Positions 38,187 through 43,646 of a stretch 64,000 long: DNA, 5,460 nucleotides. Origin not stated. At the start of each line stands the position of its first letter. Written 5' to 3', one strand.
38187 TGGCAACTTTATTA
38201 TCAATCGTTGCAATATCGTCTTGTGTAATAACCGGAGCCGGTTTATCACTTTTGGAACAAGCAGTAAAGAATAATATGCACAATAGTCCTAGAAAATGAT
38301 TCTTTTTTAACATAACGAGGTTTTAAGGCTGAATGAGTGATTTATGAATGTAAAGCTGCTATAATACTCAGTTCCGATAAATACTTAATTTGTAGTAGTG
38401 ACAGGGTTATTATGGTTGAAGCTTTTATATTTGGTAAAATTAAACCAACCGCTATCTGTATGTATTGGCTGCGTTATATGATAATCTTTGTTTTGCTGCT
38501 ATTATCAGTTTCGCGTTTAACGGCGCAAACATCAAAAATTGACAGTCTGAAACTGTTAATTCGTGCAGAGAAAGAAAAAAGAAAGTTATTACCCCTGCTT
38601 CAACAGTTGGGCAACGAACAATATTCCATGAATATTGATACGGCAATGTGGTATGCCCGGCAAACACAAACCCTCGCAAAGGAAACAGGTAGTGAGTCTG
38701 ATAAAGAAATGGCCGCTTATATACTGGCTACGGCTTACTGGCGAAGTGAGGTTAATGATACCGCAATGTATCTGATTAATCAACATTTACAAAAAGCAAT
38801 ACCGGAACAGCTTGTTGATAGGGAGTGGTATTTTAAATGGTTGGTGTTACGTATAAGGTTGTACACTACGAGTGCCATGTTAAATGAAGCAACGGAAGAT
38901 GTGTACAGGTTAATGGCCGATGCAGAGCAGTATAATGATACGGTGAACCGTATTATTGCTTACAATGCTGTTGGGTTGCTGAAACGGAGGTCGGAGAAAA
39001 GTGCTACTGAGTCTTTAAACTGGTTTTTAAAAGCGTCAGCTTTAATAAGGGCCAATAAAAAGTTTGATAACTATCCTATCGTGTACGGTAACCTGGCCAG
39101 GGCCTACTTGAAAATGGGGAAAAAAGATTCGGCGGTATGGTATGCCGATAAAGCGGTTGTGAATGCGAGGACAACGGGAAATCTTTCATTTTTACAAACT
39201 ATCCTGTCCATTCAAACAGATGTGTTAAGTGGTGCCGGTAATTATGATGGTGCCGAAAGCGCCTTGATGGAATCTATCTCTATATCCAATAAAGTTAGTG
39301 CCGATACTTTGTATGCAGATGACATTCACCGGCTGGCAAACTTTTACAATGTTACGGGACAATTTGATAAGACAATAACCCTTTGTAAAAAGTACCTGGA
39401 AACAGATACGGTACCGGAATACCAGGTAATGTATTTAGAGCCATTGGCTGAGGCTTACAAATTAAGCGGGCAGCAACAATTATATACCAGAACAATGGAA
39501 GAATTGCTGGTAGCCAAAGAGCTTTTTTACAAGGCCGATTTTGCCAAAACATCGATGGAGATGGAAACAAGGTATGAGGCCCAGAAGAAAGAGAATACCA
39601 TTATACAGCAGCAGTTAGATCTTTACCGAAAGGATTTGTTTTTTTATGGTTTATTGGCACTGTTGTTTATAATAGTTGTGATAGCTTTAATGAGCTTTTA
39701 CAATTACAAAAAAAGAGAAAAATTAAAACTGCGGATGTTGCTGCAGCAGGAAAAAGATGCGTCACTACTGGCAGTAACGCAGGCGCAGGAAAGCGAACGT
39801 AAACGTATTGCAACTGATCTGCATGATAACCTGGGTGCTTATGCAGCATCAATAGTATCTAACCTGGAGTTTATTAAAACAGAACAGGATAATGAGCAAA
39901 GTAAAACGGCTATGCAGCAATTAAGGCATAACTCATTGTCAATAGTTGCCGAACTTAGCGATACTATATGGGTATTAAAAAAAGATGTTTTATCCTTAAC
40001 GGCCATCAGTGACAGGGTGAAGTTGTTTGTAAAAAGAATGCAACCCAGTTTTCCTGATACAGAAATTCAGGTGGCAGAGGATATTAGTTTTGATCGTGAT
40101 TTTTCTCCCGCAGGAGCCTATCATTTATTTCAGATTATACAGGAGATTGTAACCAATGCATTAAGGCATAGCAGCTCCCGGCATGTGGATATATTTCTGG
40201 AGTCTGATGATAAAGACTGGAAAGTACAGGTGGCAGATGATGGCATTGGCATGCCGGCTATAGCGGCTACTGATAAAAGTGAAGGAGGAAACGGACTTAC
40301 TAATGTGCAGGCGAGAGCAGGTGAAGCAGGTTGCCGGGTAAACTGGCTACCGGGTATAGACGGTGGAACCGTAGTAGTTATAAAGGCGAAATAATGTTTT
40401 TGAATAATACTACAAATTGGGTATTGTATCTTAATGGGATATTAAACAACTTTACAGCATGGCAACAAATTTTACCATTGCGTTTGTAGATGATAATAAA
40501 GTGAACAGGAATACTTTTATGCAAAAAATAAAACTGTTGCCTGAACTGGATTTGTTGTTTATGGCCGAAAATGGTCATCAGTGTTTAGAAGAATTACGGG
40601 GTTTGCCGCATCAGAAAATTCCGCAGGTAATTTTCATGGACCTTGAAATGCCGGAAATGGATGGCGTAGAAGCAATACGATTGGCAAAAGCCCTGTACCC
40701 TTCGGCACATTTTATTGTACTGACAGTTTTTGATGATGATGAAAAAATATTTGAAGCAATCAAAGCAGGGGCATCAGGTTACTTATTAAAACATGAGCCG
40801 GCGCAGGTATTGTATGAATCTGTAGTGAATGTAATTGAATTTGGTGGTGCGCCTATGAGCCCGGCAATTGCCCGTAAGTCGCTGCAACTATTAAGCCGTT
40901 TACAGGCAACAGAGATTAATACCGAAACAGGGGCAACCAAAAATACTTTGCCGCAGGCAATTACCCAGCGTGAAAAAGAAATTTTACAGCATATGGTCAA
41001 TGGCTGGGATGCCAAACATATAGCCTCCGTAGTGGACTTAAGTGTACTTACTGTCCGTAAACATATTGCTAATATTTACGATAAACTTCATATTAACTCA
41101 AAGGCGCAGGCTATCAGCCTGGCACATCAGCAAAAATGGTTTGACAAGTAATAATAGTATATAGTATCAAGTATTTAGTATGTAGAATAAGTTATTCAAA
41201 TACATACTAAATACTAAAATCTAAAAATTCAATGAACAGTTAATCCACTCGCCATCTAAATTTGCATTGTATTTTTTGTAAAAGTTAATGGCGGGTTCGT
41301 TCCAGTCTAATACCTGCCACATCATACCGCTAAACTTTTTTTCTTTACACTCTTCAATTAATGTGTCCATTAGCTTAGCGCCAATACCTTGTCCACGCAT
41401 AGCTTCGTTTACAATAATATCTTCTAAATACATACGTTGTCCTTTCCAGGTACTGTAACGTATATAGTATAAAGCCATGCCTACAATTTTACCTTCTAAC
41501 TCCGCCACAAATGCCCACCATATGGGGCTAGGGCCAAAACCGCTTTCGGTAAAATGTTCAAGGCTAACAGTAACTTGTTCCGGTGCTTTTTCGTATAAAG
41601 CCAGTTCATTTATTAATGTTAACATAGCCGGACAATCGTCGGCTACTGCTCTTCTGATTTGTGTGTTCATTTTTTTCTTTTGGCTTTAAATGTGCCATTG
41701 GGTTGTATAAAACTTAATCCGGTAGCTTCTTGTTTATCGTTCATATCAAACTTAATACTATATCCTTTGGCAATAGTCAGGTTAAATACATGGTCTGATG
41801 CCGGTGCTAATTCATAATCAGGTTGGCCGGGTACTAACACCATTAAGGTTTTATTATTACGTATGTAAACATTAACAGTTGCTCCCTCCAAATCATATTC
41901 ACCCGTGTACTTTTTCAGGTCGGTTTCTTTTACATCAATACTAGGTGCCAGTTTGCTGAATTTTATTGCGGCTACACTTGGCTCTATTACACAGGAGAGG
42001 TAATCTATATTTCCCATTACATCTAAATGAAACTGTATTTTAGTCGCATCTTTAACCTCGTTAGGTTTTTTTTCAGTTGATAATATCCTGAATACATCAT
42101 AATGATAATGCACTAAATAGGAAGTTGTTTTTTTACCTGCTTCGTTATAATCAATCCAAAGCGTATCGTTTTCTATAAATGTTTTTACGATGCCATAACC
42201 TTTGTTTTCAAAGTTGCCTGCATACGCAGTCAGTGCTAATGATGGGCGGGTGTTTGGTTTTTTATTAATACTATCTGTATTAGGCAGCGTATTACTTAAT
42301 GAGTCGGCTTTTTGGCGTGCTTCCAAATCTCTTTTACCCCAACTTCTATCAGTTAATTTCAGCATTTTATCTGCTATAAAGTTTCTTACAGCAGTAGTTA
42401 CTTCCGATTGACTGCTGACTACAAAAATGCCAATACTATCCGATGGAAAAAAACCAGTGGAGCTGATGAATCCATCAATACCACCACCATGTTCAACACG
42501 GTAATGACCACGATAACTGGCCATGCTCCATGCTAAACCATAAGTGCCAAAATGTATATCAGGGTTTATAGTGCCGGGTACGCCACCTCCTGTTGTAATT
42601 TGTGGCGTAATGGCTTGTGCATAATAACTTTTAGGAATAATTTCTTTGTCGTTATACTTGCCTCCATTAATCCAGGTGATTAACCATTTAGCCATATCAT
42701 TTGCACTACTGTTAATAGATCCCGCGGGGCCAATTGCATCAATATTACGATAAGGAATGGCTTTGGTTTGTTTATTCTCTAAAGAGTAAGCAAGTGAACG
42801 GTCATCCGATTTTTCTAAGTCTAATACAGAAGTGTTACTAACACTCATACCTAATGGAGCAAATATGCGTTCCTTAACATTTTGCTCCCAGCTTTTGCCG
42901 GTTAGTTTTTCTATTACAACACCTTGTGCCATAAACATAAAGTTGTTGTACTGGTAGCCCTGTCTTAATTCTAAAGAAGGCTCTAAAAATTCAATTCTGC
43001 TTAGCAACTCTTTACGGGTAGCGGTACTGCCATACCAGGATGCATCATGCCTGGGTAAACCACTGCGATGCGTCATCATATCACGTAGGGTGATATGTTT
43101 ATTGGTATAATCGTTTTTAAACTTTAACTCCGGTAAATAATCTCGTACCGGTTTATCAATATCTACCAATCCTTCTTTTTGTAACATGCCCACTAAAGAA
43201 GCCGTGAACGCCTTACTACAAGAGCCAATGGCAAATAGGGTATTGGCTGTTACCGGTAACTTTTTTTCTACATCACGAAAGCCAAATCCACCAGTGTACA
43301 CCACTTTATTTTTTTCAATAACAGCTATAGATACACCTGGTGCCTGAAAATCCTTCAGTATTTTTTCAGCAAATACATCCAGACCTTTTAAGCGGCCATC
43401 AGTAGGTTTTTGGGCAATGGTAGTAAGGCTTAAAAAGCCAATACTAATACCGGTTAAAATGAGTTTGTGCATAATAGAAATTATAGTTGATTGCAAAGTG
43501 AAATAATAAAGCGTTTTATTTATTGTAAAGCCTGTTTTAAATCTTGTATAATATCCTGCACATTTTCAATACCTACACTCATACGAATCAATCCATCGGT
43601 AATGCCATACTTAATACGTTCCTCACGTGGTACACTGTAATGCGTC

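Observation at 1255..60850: Modular dispersed-repeat superfamily with a covarying palindromic core (10 full cores plus 3 variants in 64 kb)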

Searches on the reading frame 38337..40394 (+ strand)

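Call 17: search_protein_families(library=pfam, proteins=[window:38337-40394:+])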
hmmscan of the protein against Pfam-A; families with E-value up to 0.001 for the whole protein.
window:38337-40394:+ (685 aa): 8 families
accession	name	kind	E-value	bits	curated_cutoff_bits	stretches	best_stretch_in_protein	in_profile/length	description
PF02518.31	HATPase_c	-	4.3e-10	40.5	26.4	1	596-683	5-106/111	Histidine kinase-, DNA gyrase B-, and HSP90-like ATPase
PF07730.19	HisKA_3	-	4.7e-09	37.1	24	1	487-551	1-67/68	Histidine kinase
PF13424.12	TPR_12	-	3.9e-07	30.6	30.1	0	207-270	4-68/77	Tetratricopeptide repeat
PF13181.12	TPR_8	-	8.3e-05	22.9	25.7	0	249-273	3-27/34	Tetratricopeptide repeat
PF00515.34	TPR_1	-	0.00017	21.7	27.8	0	249-267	3-21/34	Tetratricopeptide repeat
PF13581.12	HATPase_c_2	-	0.00047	20.6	27.4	1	580-654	15-102/127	Histidine kinase-like ATPase domain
PF13374.12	TPR_10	-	0.00065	20.1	27.5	0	250-273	5-28/42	Tetratricopeptide repeat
PF14559.12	TPR_19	-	0.00075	20.2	25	0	236-266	14-44/68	Tetratricopeptide repeat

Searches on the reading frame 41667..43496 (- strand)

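Call 17: search_protein_families(library=pfam, proteins=[window:41667-43496:-])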
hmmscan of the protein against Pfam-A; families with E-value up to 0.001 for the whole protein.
window:41667-43496:- (609 aa): 2 families
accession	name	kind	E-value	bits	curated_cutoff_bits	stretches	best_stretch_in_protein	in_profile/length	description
PF00144.29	Beta-lactamase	-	3.5e-61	207.6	27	1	45-365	3-312/329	Beta-lactamase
PF11954.13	DUF3471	-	5.8e-21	75.3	29.3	2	412-508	2-94/103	Domain of unknown function (DUF3471)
